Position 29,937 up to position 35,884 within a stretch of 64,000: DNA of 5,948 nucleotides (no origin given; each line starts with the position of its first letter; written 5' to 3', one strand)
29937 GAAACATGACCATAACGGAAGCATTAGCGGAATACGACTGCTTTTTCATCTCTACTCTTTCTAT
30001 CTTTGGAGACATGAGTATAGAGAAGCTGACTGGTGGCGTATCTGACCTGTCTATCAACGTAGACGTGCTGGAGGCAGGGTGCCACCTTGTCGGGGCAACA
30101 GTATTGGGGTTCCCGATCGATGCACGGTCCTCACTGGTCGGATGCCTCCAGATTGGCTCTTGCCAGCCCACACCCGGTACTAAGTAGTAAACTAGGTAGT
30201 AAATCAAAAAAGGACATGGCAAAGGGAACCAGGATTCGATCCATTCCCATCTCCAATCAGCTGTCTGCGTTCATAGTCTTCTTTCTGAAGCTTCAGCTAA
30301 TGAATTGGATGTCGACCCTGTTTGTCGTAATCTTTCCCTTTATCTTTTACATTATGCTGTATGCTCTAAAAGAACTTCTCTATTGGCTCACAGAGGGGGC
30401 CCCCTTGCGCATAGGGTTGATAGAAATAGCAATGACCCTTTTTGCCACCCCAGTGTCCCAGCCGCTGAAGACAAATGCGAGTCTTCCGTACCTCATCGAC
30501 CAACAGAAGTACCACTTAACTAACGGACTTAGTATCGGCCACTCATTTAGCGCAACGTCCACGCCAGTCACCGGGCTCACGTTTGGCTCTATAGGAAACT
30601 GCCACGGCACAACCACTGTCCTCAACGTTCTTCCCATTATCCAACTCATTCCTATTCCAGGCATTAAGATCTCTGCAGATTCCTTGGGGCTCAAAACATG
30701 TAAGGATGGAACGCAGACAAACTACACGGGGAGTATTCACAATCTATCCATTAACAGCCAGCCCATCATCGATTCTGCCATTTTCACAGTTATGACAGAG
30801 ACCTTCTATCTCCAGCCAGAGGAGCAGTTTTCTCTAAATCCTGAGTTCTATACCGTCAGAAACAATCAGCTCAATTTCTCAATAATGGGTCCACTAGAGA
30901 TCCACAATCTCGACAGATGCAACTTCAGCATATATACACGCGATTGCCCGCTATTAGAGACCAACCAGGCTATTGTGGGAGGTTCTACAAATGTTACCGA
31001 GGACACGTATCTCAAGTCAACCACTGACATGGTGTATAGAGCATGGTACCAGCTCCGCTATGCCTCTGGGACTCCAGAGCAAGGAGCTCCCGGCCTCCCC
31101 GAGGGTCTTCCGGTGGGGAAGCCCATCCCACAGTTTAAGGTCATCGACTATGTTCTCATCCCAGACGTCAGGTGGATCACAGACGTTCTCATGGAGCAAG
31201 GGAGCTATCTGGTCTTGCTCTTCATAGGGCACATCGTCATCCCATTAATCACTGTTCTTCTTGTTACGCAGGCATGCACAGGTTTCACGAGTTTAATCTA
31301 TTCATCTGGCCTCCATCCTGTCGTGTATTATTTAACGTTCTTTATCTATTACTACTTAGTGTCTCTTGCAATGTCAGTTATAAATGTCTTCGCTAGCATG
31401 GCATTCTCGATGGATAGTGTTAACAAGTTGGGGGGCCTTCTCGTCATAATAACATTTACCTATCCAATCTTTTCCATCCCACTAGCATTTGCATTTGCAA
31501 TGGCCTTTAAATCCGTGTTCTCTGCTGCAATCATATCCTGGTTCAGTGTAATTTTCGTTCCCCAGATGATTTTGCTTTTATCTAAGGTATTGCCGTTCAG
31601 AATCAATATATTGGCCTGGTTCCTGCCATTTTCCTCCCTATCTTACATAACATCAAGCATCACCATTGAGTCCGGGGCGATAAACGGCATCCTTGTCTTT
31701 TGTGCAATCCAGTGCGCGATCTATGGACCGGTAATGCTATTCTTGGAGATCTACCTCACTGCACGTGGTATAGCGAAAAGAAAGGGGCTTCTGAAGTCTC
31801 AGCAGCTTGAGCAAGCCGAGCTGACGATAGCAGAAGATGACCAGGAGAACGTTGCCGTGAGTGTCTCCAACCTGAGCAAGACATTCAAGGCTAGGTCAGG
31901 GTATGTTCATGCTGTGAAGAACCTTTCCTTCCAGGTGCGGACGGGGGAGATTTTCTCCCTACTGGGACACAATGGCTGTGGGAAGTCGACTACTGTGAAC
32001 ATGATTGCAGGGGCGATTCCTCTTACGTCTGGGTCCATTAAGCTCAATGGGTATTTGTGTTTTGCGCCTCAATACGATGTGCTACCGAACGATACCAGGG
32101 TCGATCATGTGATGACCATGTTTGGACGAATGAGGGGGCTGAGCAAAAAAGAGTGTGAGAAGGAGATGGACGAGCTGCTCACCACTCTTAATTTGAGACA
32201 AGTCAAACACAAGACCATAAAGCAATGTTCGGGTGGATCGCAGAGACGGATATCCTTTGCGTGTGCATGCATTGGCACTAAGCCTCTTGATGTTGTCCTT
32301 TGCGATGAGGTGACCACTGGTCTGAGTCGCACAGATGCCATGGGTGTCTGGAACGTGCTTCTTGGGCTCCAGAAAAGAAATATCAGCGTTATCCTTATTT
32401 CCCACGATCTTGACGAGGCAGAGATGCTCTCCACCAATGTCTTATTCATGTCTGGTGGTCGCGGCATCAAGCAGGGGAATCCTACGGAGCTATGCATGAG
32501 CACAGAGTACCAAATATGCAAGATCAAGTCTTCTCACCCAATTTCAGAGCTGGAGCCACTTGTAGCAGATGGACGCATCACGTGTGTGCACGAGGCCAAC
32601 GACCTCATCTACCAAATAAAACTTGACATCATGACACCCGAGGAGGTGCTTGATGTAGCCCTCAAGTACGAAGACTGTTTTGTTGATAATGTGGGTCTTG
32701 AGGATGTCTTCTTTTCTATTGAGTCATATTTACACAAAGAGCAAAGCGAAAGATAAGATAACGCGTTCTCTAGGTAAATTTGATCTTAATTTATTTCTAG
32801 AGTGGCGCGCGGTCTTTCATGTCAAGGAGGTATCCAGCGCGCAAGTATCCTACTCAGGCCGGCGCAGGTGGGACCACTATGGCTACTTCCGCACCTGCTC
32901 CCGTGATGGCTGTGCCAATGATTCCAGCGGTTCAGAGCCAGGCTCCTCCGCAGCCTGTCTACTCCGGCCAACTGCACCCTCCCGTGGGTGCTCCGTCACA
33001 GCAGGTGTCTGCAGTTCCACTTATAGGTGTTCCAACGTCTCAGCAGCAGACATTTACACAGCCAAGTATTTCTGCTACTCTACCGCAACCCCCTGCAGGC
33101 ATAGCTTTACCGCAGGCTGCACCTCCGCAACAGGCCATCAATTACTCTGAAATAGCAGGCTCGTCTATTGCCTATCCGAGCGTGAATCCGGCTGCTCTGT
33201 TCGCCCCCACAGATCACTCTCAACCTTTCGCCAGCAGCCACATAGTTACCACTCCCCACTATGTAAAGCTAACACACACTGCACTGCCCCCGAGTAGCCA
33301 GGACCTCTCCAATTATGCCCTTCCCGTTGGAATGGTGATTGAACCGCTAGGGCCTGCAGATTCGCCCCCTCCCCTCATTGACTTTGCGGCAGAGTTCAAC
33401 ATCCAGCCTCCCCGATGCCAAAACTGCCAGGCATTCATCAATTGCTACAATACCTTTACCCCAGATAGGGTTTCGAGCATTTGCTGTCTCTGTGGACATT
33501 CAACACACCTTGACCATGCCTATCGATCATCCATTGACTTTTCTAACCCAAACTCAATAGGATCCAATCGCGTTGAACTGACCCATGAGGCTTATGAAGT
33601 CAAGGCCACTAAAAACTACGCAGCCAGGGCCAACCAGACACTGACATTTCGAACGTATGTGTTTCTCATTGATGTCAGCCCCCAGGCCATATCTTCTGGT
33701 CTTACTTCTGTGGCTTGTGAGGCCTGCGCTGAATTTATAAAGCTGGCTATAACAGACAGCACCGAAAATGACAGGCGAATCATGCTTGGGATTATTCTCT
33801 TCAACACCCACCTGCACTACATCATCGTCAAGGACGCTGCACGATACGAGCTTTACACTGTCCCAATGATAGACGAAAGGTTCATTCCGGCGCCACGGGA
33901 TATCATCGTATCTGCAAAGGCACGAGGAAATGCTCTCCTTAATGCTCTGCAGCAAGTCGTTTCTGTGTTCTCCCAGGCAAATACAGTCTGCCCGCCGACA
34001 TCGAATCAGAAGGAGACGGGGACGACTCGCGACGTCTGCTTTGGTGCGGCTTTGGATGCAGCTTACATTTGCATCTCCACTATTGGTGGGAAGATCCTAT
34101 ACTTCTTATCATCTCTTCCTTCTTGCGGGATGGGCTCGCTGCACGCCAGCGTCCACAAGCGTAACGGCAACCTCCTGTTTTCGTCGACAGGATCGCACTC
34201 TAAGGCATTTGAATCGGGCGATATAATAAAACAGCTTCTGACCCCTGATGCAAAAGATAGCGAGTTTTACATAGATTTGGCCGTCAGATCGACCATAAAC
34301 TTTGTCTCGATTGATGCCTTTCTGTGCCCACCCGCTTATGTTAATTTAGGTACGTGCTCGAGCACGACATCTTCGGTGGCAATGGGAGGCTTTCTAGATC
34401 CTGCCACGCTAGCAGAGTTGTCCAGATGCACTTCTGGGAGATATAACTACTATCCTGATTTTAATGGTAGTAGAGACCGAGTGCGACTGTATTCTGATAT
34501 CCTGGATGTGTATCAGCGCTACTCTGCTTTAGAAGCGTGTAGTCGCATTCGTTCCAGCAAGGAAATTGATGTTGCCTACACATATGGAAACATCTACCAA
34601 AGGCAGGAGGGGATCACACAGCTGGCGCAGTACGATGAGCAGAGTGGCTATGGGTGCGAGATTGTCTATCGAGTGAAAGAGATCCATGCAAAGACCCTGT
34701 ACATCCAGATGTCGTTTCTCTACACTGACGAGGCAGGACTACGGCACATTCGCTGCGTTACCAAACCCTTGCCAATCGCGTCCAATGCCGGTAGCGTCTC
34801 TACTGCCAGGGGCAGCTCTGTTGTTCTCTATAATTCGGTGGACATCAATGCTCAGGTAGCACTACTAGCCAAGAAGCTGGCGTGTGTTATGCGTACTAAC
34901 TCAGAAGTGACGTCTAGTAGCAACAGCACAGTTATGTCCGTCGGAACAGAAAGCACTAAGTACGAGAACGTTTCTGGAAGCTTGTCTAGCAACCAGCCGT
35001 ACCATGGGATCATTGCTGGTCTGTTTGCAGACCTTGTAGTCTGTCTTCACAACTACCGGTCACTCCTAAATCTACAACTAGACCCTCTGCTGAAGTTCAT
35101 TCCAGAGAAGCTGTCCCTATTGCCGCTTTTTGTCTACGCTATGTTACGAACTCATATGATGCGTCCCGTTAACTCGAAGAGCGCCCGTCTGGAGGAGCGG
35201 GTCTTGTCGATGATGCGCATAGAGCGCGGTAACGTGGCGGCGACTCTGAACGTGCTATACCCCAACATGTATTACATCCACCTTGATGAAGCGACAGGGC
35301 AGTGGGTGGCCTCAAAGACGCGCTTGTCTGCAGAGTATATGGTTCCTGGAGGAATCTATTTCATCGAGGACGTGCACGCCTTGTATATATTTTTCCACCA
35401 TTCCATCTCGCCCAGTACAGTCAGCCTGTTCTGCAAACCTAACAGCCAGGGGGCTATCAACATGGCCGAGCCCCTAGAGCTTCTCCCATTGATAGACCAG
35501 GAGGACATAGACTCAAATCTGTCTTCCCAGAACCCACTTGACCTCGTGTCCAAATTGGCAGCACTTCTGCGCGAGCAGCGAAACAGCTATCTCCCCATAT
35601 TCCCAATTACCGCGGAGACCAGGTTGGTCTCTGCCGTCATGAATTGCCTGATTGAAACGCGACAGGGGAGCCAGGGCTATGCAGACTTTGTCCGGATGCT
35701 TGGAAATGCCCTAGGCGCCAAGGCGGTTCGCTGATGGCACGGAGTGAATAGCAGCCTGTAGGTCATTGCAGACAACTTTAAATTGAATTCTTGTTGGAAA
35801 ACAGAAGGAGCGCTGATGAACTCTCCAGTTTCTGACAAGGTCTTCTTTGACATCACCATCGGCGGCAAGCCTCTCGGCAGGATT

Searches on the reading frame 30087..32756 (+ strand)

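Call 54: search_protein_families(library=pfam, proteins=[window:30087-32756:+], max_evalue=0.001)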
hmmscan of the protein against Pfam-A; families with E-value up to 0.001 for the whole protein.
window:30087-32756:+ (889 aa): 1 family
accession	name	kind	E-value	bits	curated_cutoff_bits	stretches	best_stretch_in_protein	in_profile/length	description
PF00005.33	ABC_tran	-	7.9e-21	75.5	25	1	610-743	1-136/137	ABC transporter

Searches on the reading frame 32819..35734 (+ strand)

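Call 54: search_protein_families(library=pfam, proteins=[window:32819-35734:+], max_evalue=0.001)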
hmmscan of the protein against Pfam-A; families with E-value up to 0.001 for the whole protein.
window:32819-35734:+ (971 aa): 4 families
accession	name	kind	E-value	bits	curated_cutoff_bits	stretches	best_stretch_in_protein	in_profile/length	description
PF04811.21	Sec23_trunk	-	9.4e-26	91.3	27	1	279-517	5-211/241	Sec23/Sec24 trunk domain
PF08033.17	Sec23_BS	-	2.5e-14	54.1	33.5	1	571-653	2-85/86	Sec23/Sec24 beta-sandwich domain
PF04810.20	zf-Sec23_Sec24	-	5.1e-08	33.2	25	1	197-235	1-39/39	Sec23/Sec24 zinc finger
PF04815.20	Sec23_helical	-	9.2e-07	29.1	27.8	1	729-809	23-101/103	Sec23/Sec24 helical domain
